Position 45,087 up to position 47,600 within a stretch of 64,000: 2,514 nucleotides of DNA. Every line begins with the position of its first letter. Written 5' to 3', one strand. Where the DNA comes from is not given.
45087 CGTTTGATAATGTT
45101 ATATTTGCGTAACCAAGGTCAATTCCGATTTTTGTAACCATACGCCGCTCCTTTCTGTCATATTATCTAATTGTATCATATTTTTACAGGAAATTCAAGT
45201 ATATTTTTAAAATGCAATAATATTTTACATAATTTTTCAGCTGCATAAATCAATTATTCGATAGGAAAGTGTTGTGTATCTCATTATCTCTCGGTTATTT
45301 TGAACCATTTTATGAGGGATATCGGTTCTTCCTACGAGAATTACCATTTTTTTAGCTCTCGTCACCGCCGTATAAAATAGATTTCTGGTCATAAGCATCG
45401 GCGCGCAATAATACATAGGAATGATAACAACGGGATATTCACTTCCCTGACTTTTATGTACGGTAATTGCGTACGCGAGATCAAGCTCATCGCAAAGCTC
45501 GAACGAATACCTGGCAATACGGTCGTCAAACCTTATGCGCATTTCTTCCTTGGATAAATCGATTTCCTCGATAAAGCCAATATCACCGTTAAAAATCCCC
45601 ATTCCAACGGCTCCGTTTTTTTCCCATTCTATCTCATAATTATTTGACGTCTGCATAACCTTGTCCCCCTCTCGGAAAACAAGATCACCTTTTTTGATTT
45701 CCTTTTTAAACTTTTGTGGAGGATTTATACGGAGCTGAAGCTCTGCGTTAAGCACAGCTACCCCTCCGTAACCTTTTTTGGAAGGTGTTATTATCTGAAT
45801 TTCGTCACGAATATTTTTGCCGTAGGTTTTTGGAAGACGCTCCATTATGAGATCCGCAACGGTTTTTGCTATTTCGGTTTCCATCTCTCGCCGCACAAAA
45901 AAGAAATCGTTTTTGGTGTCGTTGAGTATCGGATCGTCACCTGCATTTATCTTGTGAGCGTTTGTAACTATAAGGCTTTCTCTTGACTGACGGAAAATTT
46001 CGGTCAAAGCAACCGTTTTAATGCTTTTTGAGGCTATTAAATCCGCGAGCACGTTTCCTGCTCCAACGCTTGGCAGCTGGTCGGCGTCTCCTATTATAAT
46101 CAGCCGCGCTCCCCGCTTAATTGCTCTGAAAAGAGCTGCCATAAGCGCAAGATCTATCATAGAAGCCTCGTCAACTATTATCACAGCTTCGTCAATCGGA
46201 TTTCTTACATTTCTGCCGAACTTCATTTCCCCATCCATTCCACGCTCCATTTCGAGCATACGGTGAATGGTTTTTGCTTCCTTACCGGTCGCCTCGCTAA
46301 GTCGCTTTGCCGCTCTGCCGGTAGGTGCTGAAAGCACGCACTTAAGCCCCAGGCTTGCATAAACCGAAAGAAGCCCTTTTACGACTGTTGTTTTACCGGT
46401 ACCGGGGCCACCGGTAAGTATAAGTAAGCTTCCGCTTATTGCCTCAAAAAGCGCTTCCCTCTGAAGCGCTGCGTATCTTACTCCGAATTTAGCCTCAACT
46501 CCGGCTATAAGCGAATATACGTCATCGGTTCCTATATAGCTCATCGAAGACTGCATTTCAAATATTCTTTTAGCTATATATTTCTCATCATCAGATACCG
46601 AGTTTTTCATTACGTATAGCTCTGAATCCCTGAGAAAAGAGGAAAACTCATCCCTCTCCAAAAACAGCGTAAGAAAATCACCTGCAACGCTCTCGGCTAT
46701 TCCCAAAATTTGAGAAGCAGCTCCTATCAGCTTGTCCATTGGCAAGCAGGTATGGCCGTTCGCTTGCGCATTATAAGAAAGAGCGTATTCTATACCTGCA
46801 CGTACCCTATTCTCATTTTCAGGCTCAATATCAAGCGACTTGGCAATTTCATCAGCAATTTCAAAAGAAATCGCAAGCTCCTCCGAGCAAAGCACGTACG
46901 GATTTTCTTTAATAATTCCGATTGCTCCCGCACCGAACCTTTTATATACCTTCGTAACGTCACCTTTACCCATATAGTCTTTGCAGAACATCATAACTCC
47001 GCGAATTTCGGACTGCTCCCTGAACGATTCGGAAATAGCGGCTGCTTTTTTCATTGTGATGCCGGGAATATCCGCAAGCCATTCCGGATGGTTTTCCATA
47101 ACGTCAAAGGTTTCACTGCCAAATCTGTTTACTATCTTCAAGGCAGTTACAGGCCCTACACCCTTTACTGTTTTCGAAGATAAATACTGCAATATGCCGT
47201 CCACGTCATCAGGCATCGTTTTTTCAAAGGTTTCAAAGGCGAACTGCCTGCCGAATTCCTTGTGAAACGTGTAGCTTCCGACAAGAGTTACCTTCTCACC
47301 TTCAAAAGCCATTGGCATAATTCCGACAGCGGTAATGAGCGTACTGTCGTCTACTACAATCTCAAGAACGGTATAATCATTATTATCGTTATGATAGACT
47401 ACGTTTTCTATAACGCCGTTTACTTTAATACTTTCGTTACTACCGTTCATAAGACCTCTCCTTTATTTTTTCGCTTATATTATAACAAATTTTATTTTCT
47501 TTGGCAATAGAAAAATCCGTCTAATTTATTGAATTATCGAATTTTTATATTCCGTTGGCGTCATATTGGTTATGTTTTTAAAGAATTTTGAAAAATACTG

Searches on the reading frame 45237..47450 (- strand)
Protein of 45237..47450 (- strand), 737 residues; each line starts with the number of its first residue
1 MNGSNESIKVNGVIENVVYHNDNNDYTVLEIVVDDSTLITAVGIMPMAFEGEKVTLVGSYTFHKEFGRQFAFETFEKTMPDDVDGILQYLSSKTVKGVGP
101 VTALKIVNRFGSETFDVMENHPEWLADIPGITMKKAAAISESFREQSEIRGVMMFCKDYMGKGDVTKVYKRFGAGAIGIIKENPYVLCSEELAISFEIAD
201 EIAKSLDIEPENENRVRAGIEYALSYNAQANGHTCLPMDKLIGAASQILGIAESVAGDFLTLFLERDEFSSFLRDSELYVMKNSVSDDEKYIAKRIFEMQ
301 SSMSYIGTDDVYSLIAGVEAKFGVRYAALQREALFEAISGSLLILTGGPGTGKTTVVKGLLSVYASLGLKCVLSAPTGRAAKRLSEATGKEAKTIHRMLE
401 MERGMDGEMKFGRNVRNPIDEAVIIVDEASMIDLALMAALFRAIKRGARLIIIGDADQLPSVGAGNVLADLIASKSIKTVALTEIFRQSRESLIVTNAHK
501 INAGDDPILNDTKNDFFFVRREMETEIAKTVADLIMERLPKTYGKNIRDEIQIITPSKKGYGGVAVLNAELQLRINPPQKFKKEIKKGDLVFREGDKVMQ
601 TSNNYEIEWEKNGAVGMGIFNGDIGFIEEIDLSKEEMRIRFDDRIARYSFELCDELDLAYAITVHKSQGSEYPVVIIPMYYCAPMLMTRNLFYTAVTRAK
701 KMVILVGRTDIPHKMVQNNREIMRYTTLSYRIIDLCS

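Call 62: search_protein_families(library=pfam, proteins=[window:45237-47450:-], max_evalue=0.00001)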
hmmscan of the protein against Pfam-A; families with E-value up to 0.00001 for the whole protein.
window:45237-47450:- (737 aa): 10 families
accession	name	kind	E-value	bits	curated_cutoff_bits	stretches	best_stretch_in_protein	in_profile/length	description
PF13604.12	AAA_30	-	4.1e-43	147.8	27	1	327-507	3-174/191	AAA domain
PF13245.12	AAA_19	-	1.8e-42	145.1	25.1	1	330-463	1-133/134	AAA domain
PF14490.11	HHH_RecD2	-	1.5e-30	105.4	27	1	145-235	1-92/92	ATP-dependent RecD2 DNA helicase HHH domain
PF18335.7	SH3_13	-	3.3e-22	78.5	41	1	567-641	1-65/65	ATP-dependent RecD-like DNA helicase SH3 domain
PF23139.1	OB_YrrC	-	7.2e-21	74.4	27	1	9-80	3-76/76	ATP-dependent DNA helicase YrrC, OB-fold domain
PF13538.12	UvrD_C_2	-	4.3e-19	68.5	27.4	1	658-706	1-52/52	UvrD-like helicase C-terminal domain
PF01443.25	Viral_helicase1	-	1.9e-09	38.1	21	0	655-705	178-226/228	Viral superfamily 1 RNA helicase core domain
PF13086.12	AAA_11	-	2.8e-09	37.6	27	0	422-462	215-253/257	AAA domain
PF14520.12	HHH_5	-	2e-08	35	27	1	94-145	6-57/57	Helix-hairpin-helix domain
PF05970.20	PIF1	-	1.3e-06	28.6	25.9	1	339-503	21-204/223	PIF1-like helicase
